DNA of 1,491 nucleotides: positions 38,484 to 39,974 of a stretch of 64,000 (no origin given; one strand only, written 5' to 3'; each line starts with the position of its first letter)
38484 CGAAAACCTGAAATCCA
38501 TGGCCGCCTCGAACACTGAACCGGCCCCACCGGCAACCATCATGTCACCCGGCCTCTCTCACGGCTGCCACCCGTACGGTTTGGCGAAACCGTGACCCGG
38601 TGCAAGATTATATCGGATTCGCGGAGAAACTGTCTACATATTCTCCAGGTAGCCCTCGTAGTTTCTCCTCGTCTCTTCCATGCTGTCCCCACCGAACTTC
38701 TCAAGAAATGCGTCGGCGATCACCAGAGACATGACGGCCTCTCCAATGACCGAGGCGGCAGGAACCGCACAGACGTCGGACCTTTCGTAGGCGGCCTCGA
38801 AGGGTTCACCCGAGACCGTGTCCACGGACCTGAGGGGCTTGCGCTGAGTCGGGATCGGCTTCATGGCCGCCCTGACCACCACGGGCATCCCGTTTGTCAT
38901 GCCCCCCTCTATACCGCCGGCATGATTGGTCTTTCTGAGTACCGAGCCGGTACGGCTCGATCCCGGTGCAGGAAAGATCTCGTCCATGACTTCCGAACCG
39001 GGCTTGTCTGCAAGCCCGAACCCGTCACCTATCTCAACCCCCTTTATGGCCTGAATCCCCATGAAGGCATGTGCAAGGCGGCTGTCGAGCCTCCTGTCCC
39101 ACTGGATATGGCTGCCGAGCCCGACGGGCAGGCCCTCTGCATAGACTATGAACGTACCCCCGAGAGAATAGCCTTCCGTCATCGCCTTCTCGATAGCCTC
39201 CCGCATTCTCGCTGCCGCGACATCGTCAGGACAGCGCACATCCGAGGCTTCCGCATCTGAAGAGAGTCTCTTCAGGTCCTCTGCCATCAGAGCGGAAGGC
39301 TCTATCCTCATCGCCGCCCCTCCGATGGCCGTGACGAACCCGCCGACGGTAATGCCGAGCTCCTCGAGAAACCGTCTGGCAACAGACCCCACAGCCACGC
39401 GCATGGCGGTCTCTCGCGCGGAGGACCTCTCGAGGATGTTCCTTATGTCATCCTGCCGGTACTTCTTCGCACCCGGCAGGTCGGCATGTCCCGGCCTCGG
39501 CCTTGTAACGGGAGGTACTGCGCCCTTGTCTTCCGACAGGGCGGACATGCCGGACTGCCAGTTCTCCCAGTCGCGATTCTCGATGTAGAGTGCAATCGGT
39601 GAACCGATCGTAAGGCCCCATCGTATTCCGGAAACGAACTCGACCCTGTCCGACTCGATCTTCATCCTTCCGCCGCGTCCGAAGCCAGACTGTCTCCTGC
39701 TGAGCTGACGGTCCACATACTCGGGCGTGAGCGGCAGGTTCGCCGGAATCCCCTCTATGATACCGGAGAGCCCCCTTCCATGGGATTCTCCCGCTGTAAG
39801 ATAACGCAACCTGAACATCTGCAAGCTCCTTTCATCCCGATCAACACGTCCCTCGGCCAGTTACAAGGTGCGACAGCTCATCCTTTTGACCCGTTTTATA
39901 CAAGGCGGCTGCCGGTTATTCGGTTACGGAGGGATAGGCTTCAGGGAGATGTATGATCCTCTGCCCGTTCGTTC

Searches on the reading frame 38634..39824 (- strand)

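Call 9: search_protein_families(library=pfam, proteins=[window:38634-39824:-], max_evalue=0.001)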
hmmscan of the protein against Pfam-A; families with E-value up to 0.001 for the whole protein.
window:38634-39824:- (396 aa): 1 family
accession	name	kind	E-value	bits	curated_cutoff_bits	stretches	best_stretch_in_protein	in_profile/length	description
PF01264.26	Chorismate_synt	-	1.1e-116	389.5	27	1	6-374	1-327/327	Chorismate synthase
